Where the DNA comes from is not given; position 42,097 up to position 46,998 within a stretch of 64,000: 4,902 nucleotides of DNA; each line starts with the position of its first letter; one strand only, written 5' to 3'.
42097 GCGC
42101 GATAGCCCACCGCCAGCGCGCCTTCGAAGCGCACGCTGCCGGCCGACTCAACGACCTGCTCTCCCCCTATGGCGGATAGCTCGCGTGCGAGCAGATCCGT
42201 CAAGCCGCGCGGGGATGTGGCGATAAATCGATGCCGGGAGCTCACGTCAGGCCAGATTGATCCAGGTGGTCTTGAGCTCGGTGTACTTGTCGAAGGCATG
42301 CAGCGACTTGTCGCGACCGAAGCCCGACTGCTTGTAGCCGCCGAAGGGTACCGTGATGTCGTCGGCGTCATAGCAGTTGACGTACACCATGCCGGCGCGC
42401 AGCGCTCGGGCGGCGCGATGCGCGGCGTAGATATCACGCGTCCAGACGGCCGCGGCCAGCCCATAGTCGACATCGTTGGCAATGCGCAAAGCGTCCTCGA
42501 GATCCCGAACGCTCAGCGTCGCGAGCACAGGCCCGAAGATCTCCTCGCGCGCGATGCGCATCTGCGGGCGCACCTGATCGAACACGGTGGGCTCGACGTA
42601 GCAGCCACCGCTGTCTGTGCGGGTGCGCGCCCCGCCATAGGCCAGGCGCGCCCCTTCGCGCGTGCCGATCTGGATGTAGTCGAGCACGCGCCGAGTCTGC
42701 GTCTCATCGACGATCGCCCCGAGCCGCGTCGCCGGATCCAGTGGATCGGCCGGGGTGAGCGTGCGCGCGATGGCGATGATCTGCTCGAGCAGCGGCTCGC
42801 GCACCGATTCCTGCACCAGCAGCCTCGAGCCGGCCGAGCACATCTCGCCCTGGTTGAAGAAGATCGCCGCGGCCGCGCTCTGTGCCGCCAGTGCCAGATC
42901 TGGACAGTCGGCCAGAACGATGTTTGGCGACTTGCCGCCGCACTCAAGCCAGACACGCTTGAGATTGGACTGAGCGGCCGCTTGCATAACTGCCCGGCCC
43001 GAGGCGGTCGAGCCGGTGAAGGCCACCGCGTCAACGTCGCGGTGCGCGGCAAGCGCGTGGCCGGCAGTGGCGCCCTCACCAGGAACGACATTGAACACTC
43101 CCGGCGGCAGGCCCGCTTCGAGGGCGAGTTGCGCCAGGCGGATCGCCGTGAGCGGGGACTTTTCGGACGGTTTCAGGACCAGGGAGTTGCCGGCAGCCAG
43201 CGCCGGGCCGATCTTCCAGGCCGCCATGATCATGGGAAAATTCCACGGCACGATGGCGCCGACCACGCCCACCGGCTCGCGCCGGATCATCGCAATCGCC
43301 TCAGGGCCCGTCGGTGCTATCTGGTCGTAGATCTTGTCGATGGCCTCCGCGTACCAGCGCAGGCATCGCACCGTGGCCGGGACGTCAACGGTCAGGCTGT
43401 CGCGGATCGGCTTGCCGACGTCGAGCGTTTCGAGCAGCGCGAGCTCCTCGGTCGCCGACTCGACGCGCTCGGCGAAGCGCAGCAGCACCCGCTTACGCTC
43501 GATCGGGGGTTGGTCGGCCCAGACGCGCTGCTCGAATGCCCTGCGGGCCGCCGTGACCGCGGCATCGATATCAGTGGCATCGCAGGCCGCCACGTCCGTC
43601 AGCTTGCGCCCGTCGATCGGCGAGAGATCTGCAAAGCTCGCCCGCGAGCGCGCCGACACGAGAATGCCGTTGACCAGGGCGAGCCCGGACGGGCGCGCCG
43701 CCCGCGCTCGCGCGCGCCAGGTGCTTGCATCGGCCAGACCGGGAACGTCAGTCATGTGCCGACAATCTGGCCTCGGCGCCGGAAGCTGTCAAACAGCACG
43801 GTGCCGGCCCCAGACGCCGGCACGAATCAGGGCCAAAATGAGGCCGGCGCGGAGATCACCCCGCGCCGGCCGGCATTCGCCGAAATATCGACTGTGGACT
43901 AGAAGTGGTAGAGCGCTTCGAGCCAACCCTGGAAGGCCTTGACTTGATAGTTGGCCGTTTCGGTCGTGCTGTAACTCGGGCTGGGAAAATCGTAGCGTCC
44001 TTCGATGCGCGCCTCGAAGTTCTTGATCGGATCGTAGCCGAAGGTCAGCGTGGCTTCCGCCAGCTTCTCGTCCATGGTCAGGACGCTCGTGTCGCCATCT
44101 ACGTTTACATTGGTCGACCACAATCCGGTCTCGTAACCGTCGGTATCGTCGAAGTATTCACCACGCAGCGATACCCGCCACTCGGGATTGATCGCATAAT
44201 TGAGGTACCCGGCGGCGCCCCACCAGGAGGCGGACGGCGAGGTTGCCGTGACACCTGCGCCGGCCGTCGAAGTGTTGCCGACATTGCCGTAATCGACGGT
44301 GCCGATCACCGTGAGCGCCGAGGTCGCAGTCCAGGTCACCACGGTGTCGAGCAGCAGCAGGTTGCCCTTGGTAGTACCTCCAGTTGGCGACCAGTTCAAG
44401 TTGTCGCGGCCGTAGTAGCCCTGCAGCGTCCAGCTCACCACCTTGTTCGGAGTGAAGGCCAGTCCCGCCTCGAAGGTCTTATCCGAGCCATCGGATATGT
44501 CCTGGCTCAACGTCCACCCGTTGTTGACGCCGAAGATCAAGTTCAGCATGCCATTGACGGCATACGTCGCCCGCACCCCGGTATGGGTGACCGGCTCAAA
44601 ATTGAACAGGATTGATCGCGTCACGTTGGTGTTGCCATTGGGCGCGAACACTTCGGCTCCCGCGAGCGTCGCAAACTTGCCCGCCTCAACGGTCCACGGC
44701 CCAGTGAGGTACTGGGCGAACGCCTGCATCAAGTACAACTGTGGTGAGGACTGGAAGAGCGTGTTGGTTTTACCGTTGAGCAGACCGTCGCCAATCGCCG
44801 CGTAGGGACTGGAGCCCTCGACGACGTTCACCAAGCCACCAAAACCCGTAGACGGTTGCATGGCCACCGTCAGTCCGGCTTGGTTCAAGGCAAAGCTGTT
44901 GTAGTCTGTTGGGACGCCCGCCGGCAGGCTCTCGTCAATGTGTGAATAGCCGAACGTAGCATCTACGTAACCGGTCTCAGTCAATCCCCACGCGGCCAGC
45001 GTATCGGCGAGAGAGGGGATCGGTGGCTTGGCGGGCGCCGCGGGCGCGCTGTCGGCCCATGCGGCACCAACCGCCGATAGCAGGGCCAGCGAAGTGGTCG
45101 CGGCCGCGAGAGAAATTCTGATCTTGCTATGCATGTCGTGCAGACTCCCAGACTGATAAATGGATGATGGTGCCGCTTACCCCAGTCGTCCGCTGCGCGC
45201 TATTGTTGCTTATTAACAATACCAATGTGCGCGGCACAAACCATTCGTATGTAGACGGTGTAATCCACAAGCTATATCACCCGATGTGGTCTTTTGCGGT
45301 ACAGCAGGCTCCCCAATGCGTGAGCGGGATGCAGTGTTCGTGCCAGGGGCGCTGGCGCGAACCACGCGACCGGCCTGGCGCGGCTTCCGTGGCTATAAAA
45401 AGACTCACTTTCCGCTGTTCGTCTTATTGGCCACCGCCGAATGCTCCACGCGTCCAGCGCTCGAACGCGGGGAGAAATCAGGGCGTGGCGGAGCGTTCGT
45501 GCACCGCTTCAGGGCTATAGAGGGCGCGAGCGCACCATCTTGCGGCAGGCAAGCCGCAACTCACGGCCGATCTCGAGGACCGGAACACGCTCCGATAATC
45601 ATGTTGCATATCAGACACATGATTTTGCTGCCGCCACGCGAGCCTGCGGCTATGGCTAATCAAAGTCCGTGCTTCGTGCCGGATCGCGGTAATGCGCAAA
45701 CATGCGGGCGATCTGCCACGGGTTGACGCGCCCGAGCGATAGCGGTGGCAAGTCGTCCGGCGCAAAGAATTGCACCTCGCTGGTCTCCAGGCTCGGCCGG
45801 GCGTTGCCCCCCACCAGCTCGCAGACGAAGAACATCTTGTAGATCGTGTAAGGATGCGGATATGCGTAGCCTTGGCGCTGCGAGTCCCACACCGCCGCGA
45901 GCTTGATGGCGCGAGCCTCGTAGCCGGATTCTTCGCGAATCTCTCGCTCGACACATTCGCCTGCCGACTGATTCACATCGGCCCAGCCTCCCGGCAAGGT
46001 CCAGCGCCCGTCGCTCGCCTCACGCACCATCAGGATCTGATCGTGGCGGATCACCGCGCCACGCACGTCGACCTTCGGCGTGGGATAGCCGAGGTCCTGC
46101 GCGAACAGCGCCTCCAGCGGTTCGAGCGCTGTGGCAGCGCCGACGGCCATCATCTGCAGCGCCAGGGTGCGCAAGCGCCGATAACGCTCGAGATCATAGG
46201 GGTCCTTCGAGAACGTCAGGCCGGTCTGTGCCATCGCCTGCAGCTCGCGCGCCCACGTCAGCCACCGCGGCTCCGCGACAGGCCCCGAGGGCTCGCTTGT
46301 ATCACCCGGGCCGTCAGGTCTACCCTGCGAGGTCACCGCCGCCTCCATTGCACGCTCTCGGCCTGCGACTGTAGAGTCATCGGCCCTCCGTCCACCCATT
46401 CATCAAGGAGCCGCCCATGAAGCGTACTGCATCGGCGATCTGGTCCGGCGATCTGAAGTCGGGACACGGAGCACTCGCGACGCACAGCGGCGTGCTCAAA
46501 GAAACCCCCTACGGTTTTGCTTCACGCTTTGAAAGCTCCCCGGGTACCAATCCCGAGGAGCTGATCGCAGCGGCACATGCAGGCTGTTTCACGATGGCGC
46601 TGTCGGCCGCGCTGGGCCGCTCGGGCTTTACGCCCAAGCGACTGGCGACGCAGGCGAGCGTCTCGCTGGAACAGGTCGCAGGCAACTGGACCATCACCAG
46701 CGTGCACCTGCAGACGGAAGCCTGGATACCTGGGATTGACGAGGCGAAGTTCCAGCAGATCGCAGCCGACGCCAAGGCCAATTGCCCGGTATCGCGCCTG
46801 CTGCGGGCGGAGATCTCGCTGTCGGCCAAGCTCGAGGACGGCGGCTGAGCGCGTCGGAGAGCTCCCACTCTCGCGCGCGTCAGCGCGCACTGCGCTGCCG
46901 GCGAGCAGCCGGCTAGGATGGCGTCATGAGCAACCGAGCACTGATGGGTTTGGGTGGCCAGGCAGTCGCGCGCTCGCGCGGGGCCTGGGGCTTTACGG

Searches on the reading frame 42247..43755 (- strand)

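Call 36: search_protein_families(library=pfam, proteins=[window:42247-43755:-], max_evalue=0.001)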
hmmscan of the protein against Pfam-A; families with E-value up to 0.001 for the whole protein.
window:42247-43755:- (502 aa): 1 family
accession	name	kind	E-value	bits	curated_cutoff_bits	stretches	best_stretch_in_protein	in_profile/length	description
PF00171.27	Aldedh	-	5.2e-172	573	23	1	35-496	4-460/461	Aldehyde dehydrogenase family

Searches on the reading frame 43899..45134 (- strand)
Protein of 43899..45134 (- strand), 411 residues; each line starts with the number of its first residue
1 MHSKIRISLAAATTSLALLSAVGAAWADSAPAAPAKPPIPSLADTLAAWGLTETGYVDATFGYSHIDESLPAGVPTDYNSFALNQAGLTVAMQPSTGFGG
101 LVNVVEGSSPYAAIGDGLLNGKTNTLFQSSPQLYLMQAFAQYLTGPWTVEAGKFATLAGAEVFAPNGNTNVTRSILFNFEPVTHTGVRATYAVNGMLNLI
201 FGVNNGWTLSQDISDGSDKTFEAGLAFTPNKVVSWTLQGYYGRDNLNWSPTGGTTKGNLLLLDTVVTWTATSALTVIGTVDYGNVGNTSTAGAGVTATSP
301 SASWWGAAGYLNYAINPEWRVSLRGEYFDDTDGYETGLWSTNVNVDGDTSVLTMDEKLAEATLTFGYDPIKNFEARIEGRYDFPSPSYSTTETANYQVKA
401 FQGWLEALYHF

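Call 36: search_protein_families(library=pfam, proteins=[window:43899-45134:-], max_evalue=0.001)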
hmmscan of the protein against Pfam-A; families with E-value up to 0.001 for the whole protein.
window:43899-45134:- (411 aa): 1 family
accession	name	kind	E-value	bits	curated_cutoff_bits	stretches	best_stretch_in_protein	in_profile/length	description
PF07642.17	BBP2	-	2.7e-57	195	26.2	1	51-410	2-338/339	Putative beta-barrel porin-2, OmpL-like. bbp2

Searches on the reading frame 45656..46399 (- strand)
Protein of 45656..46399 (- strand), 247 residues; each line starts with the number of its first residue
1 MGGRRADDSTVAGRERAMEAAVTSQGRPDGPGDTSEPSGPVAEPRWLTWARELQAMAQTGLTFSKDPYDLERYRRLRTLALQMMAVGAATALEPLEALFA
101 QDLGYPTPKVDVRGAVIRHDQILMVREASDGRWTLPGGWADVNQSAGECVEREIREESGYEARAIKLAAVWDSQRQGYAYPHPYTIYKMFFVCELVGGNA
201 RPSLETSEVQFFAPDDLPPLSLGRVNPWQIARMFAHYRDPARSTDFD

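Call 36: search_protein_families(library=pfam, proteins=[window:45656-46399:-], max_evalue=0.001)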
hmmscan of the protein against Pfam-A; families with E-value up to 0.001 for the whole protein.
window:45656-46399:- (247 aa): 2 families
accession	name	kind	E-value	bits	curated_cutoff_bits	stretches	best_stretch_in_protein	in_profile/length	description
PF12535.13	Nudix_N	-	2.3e-23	82.1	27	1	44-99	1-56/56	Hydrolase of X-linked nucleoside diphosphate N terminal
PF00293.34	NUDIX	-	1e-14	55.1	21.1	1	113-220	6-120/134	NUDIX domain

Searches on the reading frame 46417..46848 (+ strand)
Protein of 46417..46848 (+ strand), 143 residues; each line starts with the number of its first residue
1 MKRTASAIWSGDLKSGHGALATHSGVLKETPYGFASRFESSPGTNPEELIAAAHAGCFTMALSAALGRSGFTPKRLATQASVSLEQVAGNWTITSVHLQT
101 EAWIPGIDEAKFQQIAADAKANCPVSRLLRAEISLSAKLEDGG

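Call 36: search_protein_families(library=pfam, proteins=[window:46417-46848:+], max_evalue=0.001)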
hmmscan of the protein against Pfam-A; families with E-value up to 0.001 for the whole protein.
window:46417-46848:+ (143 aa): 1 family
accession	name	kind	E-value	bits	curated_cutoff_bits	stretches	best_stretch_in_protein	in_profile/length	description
PF02566.24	OsmC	-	3.8e-18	66.2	27.5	1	43-136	5-98/100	OsmC-like protein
